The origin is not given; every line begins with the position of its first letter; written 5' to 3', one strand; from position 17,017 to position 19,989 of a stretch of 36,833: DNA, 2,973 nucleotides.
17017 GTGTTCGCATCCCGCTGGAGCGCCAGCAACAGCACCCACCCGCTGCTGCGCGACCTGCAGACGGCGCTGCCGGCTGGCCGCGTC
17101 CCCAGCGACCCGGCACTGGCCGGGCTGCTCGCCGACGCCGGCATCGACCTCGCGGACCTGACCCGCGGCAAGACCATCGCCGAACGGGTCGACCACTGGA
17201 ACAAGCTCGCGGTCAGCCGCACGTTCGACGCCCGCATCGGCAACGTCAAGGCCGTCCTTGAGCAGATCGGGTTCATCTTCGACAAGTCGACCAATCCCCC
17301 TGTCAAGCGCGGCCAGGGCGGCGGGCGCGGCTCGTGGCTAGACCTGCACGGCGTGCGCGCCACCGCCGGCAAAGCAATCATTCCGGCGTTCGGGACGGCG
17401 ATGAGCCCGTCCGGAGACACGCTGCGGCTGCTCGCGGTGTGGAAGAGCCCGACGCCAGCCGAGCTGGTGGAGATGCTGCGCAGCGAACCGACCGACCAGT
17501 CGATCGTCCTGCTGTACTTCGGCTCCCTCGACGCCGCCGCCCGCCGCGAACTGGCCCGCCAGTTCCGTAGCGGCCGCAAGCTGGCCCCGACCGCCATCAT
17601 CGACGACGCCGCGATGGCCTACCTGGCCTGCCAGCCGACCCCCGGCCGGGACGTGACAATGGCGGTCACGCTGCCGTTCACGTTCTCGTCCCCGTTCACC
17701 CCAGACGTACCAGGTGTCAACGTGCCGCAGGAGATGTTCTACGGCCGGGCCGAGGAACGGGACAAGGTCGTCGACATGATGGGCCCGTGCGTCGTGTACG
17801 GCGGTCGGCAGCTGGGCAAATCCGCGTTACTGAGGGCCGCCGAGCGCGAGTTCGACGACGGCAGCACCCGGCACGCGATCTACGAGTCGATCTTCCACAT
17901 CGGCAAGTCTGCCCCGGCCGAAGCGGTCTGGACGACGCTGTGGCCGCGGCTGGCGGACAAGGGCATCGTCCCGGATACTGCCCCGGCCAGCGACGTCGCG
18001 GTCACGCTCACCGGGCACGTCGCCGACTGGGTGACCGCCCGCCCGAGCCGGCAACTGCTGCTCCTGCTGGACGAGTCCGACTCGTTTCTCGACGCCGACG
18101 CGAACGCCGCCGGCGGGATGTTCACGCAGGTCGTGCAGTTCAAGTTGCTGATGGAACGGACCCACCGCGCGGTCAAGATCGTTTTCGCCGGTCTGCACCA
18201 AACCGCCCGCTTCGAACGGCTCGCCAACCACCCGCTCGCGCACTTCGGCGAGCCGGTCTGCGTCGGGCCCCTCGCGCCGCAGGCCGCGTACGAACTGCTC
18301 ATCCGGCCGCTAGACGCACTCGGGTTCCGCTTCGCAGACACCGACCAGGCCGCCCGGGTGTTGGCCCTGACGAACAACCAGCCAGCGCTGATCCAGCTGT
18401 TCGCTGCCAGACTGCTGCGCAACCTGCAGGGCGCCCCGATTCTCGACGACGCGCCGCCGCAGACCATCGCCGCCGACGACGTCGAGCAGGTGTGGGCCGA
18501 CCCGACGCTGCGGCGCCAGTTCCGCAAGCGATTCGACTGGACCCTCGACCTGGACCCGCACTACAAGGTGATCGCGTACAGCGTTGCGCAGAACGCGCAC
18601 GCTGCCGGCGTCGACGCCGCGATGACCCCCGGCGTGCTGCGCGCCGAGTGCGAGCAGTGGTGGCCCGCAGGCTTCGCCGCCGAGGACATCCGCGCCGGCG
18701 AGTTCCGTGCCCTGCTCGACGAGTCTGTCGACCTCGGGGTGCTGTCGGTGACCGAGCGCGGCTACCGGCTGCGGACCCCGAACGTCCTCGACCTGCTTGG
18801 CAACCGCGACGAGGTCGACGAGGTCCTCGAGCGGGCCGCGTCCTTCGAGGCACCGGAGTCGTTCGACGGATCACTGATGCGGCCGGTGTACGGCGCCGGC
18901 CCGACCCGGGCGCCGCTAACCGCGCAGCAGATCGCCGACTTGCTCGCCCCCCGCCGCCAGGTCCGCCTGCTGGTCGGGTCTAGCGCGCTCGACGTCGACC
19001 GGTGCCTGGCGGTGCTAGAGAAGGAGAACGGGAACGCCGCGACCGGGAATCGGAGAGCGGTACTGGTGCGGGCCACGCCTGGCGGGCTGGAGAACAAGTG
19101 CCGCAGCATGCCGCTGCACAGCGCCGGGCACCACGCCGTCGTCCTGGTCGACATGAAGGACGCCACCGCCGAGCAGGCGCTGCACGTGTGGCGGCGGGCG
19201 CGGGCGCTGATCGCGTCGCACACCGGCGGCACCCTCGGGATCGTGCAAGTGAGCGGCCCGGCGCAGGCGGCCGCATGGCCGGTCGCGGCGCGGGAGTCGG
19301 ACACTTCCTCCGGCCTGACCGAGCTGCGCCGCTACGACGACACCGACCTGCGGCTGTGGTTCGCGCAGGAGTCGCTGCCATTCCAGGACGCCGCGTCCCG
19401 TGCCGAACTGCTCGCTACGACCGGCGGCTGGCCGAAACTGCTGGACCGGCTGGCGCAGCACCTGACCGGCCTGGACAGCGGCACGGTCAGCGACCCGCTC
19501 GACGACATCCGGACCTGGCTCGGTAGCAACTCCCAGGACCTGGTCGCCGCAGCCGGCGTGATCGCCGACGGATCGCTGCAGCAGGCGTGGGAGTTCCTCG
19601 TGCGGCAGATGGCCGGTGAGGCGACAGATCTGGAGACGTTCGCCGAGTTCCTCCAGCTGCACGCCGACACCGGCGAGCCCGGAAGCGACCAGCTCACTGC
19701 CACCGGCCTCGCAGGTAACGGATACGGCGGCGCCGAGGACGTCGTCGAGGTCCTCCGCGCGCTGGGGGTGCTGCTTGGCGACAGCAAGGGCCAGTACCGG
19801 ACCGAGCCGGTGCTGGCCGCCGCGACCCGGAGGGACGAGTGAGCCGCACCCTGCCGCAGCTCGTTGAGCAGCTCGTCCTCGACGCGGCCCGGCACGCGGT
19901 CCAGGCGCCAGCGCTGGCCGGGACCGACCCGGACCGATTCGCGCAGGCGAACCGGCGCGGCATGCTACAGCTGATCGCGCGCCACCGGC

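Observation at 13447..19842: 2131-aa protein: about 1400 unassignable residues ahead of a STAND-like NTPase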

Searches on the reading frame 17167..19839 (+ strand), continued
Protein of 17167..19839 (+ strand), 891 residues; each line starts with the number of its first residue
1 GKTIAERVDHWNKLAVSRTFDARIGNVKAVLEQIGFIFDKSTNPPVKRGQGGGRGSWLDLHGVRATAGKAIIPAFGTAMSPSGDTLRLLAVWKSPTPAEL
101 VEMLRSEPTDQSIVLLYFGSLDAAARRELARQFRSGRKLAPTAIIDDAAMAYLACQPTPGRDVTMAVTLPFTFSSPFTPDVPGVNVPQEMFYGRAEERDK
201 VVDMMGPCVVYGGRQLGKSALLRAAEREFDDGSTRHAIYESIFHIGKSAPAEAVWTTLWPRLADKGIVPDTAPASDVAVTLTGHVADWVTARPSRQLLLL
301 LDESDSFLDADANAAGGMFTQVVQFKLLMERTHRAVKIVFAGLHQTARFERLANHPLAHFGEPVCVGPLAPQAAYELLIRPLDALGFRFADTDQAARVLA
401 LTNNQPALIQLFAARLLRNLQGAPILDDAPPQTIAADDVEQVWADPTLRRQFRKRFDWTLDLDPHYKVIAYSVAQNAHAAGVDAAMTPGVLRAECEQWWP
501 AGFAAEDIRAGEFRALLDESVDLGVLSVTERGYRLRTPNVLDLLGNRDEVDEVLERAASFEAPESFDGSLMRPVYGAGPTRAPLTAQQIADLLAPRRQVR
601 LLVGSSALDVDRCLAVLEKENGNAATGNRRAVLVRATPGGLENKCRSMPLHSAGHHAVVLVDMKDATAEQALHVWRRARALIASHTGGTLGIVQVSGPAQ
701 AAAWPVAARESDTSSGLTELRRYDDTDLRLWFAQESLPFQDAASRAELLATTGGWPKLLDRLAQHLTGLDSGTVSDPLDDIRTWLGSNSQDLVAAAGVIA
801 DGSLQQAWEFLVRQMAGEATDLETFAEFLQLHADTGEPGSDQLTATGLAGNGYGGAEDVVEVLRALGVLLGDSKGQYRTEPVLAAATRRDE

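Call 67: search_protein_families(library=pfam, proteins=[L060:6272-7492:+, L063:10682-11815:+, L050:12626-13798:+, L078:12633-15977:+, L040:14820-15806:+, L034:4328-6199:-, L021:1886-4810:-, L069:3748-6132:+], max_evalue=0.01)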
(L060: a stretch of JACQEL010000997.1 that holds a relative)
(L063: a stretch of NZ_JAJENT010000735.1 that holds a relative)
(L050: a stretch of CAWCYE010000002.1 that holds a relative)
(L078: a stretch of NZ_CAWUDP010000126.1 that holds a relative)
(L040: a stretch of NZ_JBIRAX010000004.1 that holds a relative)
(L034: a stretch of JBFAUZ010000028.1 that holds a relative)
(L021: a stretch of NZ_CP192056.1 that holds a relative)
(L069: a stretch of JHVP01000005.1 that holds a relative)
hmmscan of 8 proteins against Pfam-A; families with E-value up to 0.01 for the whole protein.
L060:6272-7492:+ (407 aa): 0 families

L063:10682-11815:+ (378 aa): 0 families

L050:12626-13798:+ (391 aa): 0 families

L078:12633-15977:+ (1115 aa): 6 families
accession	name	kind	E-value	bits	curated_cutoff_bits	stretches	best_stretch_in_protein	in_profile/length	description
PF00271.37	Helicase_C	-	1.7e-19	70.6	23.5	1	655-791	2-110/110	Helicase conserved C-terminal domain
PF00176.29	SNF2-rel_dom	-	2.6e-16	60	24.9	2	355-472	124-236/290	SNF2-related domain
PF13091.12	PLDc_2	-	1e-11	45.2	27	1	50-200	10-132/132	PLD-like domain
PF04851.21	ResIII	-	1.5e-09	38.4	22.5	2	255-336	2-80/164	Type III restriction enzyme, res subunit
PF00270.35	DEAD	-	3.1e-07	30.7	26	1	343-402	103-162/167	DEAD/DEAH box helicase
PF00614.28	PLDc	-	0.00055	20.3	21.9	1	148-169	4-26/28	Phospholipase D Active site motif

L040:14820-15806:+ (329 aa): 2 families
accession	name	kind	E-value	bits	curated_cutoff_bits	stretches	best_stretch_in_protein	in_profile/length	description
PF13472.12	Lipase_GDSL_2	-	3.4e-23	83.5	32.9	1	95-311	1-178/178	GDSL-like Lipase/Acylhydrolase family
PF00657.28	Lipase_GDSL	-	1.7e-07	32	23.6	1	93-310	1-202/208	GDSL-like Lipase/Acylhydrolase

L034:4328-6199:- (624 aa): 4 families
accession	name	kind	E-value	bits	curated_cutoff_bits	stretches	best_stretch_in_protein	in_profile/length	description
PF00069.31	Pkinase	-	1.2e-33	117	31.7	1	56-292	4-258/263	Protein kinase domain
PF07714.23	PK_Tyr_Ser-Thr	-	9.6e-18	64.8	23.1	1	57-293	5-256/258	Protein tyrosine and serine/threonine kinase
PF01636.29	APH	-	2e-10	41.3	23.2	2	164-193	168-199/239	Phosphotransferase enzyme family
PF01163.29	RIO1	-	0.00046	20.3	22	1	122-190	83-150/187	RIO domain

L021:1886-4810:- (975 aa): 4 families
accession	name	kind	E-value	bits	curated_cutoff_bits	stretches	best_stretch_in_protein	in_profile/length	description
PF00271.37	Helicase_C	-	1e-16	61.6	23.5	1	465-588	2-110/110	Helicase conserved C-terminal domain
PF00176.29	SNF2-rel_dom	-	2.6e-14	53.4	24.9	1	166-335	21-190/290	SNF2-related domain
PF00270.35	DEAD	-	4.4e-09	36.7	26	1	148-309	2-161/167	DEAD/DEAH box helicase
PF04851.21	ResIII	-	1.2e-08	35.5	22.5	1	161-309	22-163/164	Type III restriction enzyme, res subunit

L069:3748-6132:+ (795 aa): 0 families

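Call 69: search_dna_similar(query=window:17167-19839:+, collection=plasmids, mode=protein, max_rows=25)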
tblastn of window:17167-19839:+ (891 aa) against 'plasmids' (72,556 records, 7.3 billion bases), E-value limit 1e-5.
Records with a match: 28; places in all: 28; records where one place covers at least 80% of the query: 6.
Best place of each record, by identity: <60% 28.
By first word of the organism name: Streptomyces 6; Bradyrhizobium 4; Sinorhizobium 3; Streptantibioticus 2; Azospirillum 2; Methylocystis 2; Brasilonema 1; Salinibacter 1; Euzebya 1; Candidatus 1; and 5 more.
By predicted mobility (MOB-suite, as given by PLSDB): non-mobilizable 15; mobilizable 8; conjugative 5.
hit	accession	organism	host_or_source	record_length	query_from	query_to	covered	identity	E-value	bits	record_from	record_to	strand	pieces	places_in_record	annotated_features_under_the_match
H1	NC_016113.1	Streptantibioticus cattleyicolor NRRL 8057 = DSM 46488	-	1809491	5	786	88%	33.6%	6e-69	258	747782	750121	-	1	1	none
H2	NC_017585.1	Streptantibioticus cattleyicolor NRRL 8057 = DSM 46488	-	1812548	5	786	88%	33.6%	6e-69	258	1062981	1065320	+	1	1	none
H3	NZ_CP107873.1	Streptomyces virginiae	-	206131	68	824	85%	33.5%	7e-79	288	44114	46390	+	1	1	hypothetical protein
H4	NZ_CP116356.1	Streptomyces xanthophaeus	whole organism,soil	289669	10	762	85%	31.6%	2e-67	253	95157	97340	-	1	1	AAA family ATPase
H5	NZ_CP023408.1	Streptomyces fungicidicus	Pig,cell culture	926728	114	882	86%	30.6%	4e-63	240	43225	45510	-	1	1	hypothetical protein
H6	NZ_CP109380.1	Streptomyces sp. NBC_01546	-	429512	57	762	79%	33.1%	5e-69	258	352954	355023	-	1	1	AAA family ATPase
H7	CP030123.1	Brasilonema octagenarum UFV-E1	Eucalyptus grandis,mixed culture,leaves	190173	26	765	83%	30.5%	3e-90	322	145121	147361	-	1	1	hypothetical protein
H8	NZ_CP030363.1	Salinibacter ruber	-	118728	72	768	78%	32.1%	2e-78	286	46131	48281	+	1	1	ATP-binding protein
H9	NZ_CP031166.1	Euzebya pacifica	-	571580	70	761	78%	32.1%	8e-62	236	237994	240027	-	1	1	hypothetical protein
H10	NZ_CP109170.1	Streptomyces sp. NBC_01724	-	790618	10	764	73%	33.2%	2e-52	288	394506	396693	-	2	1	hypothetical protein (x2)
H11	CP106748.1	Streptomyces sp. AD2-2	cell culture,topsoil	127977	68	610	61%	36.4%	4e-57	250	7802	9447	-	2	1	hypothetical protein (x2)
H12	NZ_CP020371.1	Candidatus Thiodictyon syntrophicum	meromictic lake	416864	113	604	55%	36.8%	8e-64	242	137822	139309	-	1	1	hypothetical protein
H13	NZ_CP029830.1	Azospirillum ramasamyi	single cell,Cow dung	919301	71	635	63%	32.0%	6e-44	181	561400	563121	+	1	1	RNaseH domain-containing protein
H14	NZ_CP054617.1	Azospirillum oryzae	cell culture,soil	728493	71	635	63%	31.8%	4e-44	181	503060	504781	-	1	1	RNaseH domain-containing protein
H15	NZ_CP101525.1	Burkholderia arboris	mixed culture,soil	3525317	26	641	69%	28.5%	2e-37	160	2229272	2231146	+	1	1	none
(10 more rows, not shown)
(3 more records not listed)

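Call 70: search_dna_similar(query=window:17167-19839:+, collection=phages, mode=protein, max_rows=10)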
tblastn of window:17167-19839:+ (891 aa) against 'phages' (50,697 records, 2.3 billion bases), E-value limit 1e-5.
No match.

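Call 71: get_annotated_region(hit=H13, flank=9000)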
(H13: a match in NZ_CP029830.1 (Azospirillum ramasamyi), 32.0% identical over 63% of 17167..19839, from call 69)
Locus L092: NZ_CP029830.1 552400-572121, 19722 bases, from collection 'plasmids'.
description: Azospirillum ramasamyi strain M2T2B2 plasmid unnamed1, complete sequence
organism: Azospirillum ramasamyi (NCBI taxid 682998)
taxonomy: Bacteria; Pseudomonadota; Alphaproteobacteria; Rhodospirillales; Azospirillaceae; Azospirillum; Azospirillum ramasamyi
host: -; source: single cell,Cow dung; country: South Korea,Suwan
typing (MOB-suite, as given by PLSDB): non-mobilizable
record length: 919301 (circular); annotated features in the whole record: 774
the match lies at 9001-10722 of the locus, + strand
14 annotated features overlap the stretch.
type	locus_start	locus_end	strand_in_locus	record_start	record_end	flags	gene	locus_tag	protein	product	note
CDS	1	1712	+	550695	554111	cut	-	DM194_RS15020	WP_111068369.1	hypothetical protein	-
CDS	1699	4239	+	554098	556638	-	-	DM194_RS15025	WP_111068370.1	RNaseH domain-containing protein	-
CDS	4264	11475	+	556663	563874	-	-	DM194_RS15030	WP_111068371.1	RNaseH domain-containing protein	-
CDS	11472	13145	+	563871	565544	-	-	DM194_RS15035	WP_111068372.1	AAA family ATPase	-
CDS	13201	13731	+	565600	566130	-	-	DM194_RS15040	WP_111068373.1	hypothetical protein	-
CDS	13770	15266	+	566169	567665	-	-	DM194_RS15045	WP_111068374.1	DUF6035 family protein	-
CDS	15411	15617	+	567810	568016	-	-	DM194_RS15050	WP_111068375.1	hypothetical protein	-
CDS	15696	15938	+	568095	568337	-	-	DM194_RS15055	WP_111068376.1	hypothetical protein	-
CDS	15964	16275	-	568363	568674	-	-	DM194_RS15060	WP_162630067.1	hypothetical protein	-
CDS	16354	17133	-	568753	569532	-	-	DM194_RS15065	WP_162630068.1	DUF3775 domain-containing protein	-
CDS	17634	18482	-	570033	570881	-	-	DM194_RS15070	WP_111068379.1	hypothetical protein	-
CDS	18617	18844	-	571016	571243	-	-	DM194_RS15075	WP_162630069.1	hypothetical protein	-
CDS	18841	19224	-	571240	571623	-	-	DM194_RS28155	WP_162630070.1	hypothetical protein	-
CDS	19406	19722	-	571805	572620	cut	-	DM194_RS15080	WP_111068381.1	hypothetical protein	-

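Call 72: get_annotated_region(hit=H8, flank=9000)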
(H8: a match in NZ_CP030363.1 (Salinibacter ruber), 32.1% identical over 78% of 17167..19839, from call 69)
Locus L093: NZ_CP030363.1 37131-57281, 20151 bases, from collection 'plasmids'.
description: Salinibacter ruber strain SP73 plasmid pSR118, complete sequence
organism: Salinibacter ruber (NCBI taxid 146919)
taxonomy: Bacteria; Rhodothermota; Rhodothermia; Rhodothermales; Salinibacteraceae; Salinibacter; Salinibacter ruber
host: -; source: -; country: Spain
typing (MOB-suite, as given by PLSDB): non-mobilizable
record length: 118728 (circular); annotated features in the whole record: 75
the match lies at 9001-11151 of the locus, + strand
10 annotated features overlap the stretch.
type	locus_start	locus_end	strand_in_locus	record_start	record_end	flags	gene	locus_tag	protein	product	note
CDS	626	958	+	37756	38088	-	-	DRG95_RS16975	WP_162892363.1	thermonuclease family protein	-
CDS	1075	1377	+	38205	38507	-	-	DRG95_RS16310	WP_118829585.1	hypothetical protein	-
CDS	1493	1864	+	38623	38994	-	-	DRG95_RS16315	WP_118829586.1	hypothetical protein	-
CDS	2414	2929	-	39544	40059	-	-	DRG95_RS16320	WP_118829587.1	hypothetical protein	-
CDS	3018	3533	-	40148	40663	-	-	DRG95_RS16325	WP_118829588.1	zinc ribbon domain-containing protein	-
CDS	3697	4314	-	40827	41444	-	-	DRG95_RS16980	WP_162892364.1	hypothetical protein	-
CDS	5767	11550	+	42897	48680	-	-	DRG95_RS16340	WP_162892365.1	ATP-binding protein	-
CDS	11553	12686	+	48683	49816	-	-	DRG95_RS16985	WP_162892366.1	hypothetical protein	-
CDS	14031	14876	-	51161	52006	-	-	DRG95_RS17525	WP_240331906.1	transposase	-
CDS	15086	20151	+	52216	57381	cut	-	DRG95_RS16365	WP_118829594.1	DUF3320 domain-containing protein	-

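Call 77: search_protein_families(library=pfam, proteins=[L092:1699-4236:+, L092:4264-11472:+, L092:11472-13142:+, L093:5767-11547:+, L093:11553-12683:+], max_evalue=0.01)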
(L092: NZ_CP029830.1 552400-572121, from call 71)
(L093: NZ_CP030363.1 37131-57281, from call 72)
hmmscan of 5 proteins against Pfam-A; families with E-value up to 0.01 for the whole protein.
L092:1699-4236:+ (846 aa): 3 families
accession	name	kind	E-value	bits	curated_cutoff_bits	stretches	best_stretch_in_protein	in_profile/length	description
PF13032.11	RNaseH_pPIWI_RE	-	4.2e-17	63.3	25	1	647-799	1-153/288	RNaseH domain of pPIWI_RE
PF13111.11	pPIWI_RE_X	-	9.6e-16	58.3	30.5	1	43-386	16-355/396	pPIWI_RE module N-terminal domain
PF18157.6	MID_pPIWI_RE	-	9.8e-12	45.8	26.6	1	512-627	25-137/141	MID domain of pPIWI_RE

L092:4264-11472:+ (2403 aa): 2 families
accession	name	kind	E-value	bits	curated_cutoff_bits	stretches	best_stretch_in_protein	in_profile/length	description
PF13032.11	RNaseH_pPIWI_RE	-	1.9e-10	41.5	25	1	47-106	229-287/288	RNaseH domain of pPIWI_RE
PF13401.12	AAA_22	-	2.2e-05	25.2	27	1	1707-1844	5-128/130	AAA domain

L092:11472-13142:+ (557 aa): 1 family
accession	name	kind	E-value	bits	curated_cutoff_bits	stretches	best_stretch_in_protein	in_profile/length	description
PF13671.12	AAA_33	-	7.8e-15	55.9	27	1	396-497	1-110/143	AAA domain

L093:5767-11547:+ (1927 aa): 3 families
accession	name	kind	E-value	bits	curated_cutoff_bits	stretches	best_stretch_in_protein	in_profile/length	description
PF13401.12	AAA_22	-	8.9e-07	29.7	27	1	1207-1350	5-125/130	AAA domain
PF06008.19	Laminin_I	-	0.00086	19.6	34.6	1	10-144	42-176/259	Laminin Domain I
PF00004.35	AAA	-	0.0093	16.9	21.2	0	1211-1346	2-105/131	ATPase family associated with various cellular activities (AAA)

L093:11553-12683:+ (377 aa): 0 families

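Call 108: search_solved_structures(query=A8, max_evalue=1)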
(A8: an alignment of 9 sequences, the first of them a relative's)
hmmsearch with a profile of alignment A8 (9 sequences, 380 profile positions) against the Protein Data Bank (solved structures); distinct sequences matched with E-value up to 1: 0.

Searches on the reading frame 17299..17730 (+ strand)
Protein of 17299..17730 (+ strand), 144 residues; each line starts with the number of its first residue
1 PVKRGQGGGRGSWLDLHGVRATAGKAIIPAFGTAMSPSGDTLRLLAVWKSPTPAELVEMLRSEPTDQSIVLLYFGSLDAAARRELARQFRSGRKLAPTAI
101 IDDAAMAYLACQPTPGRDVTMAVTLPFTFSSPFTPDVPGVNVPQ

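Call 85: search_solved_structures(query=A5, max_evalue=10)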
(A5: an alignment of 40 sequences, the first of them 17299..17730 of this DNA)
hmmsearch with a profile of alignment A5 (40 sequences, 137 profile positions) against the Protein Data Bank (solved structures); distinct sequences matched with E-value up to 10: 12.
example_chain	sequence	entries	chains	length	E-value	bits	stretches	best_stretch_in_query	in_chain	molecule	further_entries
6ren_A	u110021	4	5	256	1.7e-07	34.2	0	90-125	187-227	3fPizza6-SH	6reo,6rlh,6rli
8u8w_A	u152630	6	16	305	0.5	13.2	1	42-86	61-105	N-acetylneuraminate lyase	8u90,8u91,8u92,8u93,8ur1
4n4p_A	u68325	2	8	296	1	12.2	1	47-87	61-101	Acylneuraminate lyase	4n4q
3ct4_A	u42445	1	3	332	1.7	11.5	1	43-98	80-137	PTS-dependent dihydroxyacetone kinase, dihydroxyacetone-binding subunit dhaK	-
1hl2_A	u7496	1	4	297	1.7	11.5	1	42-86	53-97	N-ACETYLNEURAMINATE LYASE SUBUNIT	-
4bwl_A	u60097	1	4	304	1.7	11.5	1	42-86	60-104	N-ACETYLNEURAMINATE LYASE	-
2wnn_A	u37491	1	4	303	1.8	11.4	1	42-86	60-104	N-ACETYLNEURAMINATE LYASE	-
4uui_A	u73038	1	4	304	1.8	11.4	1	42-86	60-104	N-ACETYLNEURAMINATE LYASE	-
2wkj_A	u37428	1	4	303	1.8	11.4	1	42-86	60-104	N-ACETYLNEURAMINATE LYASE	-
2wo5_A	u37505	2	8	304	1.8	11.4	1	42-86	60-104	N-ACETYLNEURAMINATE LYASE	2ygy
2wnq_A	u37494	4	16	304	1.8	11.4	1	42-86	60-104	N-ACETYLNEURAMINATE LYASE | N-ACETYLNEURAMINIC ACID LYASE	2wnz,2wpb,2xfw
3lcw_A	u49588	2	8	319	1.8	11.4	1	43-86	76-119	N-acetylneuraminate lyase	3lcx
